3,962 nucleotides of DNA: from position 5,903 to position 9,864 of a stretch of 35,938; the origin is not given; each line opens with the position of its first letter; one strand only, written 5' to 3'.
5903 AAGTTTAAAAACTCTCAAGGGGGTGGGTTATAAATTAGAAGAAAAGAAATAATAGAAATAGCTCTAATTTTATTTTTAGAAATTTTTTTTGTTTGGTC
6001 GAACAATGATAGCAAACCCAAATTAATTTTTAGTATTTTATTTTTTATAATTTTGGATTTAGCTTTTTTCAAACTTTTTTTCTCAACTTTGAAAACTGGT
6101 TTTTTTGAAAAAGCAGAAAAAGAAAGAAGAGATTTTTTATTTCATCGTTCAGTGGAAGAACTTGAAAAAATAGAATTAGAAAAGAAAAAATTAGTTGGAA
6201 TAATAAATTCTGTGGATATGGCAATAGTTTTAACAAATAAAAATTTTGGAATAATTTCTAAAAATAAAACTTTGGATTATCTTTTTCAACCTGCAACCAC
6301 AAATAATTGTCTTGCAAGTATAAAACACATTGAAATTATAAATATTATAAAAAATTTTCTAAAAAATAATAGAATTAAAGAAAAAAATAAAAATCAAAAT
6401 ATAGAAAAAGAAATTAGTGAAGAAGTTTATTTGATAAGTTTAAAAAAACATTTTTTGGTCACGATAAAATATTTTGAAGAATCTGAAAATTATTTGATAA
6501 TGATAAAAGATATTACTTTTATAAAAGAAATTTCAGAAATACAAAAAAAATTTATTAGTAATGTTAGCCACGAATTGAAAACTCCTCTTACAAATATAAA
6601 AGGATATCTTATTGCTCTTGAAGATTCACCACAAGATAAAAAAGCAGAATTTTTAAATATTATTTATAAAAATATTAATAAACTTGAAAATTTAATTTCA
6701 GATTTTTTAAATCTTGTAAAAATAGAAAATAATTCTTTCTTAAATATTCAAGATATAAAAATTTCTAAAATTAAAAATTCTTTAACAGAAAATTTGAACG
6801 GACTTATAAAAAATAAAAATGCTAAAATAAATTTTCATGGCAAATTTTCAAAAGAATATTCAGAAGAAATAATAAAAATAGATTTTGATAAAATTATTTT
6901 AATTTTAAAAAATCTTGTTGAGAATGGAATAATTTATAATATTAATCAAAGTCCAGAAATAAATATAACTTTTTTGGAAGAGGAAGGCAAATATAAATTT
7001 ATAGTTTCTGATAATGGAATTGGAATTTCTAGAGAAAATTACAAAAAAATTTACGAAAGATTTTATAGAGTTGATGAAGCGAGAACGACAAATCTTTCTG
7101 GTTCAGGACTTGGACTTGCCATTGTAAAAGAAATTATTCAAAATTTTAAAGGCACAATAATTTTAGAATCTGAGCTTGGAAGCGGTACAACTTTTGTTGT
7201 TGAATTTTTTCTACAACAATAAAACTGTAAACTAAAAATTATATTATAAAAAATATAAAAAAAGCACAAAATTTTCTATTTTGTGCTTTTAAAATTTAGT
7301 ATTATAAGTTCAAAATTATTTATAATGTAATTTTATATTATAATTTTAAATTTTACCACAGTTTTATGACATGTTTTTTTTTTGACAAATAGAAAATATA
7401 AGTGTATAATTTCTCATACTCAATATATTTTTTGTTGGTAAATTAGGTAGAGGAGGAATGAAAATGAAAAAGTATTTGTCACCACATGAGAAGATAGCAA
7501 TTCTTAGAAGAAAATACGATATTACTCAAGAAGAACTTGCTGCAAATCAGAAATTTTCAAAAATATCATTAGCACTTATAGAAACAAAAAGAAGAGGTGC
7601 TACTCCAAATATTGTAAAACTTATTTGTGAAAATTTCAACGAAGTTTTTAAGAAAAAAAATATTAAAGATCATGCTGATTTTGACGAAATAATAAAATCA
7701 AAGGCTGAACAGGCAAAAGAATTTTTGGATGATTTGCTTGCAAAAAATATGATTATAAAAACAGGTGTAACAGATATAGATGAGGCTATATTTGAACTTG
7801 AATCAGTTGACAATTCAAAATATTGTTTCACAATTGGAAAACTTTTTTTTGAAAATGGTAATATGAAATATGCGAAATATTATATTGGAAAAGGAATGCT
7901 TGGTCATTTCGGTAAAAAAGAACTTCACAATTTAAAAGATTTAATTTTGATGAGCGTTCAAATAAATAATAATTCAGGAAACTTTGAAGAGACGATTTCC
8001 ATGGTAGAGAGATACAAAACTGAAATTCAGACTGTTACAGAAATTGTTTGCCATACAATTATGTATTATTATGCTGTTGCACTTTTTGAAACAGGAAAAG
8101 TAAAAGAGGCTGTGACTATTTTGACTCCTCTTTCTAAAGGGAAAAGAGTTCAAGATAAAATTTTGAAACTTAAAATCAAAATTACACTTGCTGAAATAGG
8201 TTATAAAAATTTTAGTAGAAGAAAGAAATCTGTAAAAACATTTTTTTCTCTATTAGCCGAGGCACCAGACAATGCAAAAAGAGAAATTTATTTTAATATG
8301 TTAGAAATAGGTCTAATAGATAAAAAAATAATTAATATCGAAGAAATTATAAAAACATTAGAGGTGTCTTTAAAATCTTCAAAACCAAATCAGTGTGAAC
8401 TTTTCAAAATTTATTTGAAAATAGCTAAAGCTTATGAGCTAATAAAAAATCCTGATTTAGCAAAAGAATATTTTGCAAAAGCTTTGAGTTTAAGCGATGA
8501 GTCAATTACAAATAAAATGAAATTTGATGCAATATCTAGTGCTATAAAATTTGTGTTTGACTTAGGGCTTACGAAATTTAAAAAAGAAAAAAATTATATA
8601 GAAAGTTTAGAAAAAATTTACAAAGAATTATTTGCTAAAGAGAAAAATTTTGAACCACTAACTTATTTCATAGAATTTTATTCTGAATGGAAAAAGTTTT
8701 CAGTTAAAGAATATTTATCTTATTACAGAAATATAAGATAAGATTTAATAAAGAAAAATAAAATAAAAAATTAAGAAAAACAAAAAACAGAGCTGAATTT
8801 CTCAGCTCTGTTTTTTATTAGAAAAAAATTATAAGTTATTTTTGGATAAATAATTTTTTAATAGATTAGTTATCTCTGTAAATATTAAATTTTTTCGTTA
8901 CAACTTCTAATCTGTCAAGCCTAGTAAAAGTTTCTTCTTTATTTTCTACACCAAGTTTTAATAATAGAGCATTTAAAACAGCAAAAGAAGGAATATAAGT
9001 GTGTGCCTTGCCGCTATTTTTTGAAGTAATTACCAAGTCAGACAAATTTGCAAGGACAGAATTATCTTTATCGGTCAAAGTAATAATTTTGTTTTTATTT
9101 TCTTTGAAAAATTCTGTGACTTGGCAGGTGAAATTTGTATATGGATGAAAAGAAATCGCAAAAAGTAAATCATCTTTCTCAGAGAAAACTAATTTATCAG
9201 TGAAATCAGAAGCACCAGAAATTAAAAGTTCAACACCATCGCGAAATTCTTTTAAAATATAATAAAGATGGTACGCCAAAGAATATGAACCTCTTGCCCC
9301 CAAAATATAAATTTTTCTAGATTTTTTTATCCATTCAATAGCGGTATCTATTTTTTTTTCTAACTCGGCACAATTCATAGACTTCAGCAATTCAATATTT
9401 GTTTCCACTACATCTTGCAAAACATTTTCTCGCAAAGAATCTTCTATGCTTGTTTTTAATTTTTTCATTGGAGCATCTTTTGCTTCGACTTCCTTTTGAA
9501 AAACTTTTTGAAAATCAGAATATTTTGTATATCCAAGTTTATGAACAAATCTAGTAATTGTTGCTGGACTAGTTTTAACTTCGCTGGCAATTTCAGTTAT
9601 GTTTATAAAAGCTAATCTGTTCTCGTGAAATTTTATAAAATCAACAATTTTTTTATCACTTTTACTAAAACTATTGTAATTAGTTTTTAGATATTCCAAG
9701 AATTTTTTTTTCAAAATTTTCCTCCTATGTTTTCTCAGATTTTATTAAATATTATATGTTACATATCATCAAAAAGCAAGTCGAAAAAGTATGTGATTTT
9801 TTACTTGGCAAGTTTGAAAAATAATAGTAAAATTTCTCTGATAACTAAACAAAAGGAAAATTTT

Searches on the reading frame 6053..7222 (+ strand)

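Call 21: search_protein_families(library=ncbifam, proteins=[window:6053-7222:+])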
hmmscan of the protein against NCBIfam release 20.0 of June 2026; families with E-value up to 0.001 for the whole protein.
window:6053-7222:+ (389 aa): 75 families (the best 25 are shown)
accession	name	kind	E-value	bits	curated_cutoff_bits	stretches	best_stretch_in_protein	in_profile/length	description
NF046044.1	PnpS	equivalog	3.4e-72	243.6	400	1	35-385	45-389/390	two-component system histidine kinase PnpS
TIGR02966.1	phoR_proteo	equivalog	1.5e-63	214.8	334.2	1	44-385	5-333/333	phosphate regulon sensor histidine kinase PhoR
NF033092.0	HK_WalK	equivalog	4.2e-60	203.9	725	1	34-384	247-591/594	cell wall metabolism sensor histidine kinase WalK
NF053855.1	HisKinPhoRBctds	equivalog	1.9e-41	142.1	500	1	31-383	231-579/583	two-component system sensor histidine kinase PhoR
NF033093.1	HK_VicK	exception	4.8e-41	140.8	680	1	38-383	87-431/448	cell wall metabolism sensor histidine kinase VicK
NF008235.0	PRK11006.1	equivalog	7.6e-41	140.4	390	1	125-383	164-419/431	phosphate regulon sensor histidine kinase PhoR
NF041735.1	hist_kin_RppB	equivalog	1.2e-39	136.4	400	1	164-384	216-436/438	two-component system sensor histidine kinase RppB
NF045911.1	TCSHisKinNblS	equivalog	2.4e-38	131.9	1000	1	34-385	255-618/621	two-component system sensor histidine kinase NblS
NF040691.1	MtrAB_MtrB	equivalog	7.6e-37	127.5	450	1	152-383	259-488/507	MtrAB system histidine kinase MtrB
NF047874.1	MASE3_PAS_HK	subfamily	4.6e-35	121.5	560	1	37-386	257-624/655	MASE3 domain-containing sensor histidine kinase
NF033091.0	HK_VanS_ACDEFG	equivalog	3.6e-33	114.9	400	1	153-383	63-290/293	vancomycin resistance histidine kinase VanS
NF007007.0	PRK09470.1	equivalog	6.4e-33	114.3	486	1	154-376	235-449/463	envelope stress sensor histidine kinase CpxA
NF012163.2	BaeS_SmeS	equivalog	2.5e-32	112.4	500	1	160-385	236-456/457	sensor histidine kinase efflux regulator BaeS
NF008468.0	PRK11360.1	equivalog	3.1e-32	111.7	646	1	50-385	273-606/616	two-component system sensor histidine kinase AtoS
TIGR01386.1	cztS_silS_copS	subfamily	1e-31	110.5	292.55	1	164-385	241-456/457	heavy metal sensor histidine kinase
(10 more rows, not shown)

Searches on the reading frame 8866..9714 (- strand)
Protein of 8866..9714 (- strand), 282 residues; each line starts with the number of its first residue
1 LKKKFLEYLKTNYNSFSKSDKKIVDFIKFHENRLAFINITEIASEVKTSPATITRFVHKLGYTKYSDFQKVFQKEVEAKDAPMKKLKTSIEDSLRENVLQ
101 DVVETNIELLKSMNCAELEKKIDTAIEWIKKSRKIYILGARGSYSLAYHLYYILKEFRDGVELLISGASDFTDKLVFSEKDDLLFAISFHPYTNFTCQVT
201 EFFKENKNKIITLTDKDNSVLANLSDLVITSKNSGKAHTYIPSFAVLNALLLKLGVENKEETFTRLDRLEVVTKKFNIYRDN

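Call 21: search_protein_families(library=ncbifam, proteins=[window:8866-9714:-])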
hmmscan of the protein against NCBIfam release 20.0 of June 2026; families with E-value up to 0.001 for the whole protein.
window:8866-9714:- (282 aa): 10 families
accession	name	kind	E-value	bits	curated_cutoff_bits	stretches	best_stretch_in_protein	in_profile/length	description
NF008451.0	PRK11302.1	subfamily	2.1e-15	56.9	296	1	4-247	2-241/286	transcriptional regulator HexR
NF040776.2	AlsR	equivalog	6.6e-15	54.8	400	1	9-276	8-278/279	transcriptional repressor AlsR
NF008458.0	PRK11337.1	equivalog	1e-14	54.2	378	1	8-262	19-276/293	MurR/RpiR family transcriptional regulator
NF008590.0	PRK11557.1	equivalog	7.9e-11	41.9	355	1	9-192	7-191/282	MurR/RpiR family transcriptional regulator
NF010701.0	PRK14101.1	equivalog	5.3e-09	34.8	920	1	6-233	344-567/638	bifunctional transcriptional regulator/glucokinase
TIGR01135.1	glmS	equivalog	2.6e-07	29.5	418.05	1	96-259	261-422/607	glutamine--fructose-6-phosphate transaminase (isomerizing)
NF001484.0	PRK00331.1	subfamily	1.1e-06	27.4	381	1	97-232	263-385/601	isomerizing glutamine--fructose-6-phosphate transaminase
NF012026.0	PRK15482.1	equivalog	2.2e-06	27.4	408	1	9-229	7-231/285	HTH-type transcriptional regulator MurR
NF041755.1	RuMP_HxlAB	equivalog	4.4e-06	25.9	500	1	97-234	215-342/391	bifunctional 3-hexulose-6-phosphate synthase/6-phospho-3-hexuloisomerase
TIGR03127.2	RuMP_HxlB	equivalog_domain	0.00015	21.7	160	0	119-236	17-128/178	6-phospho-3-hexuloisomerase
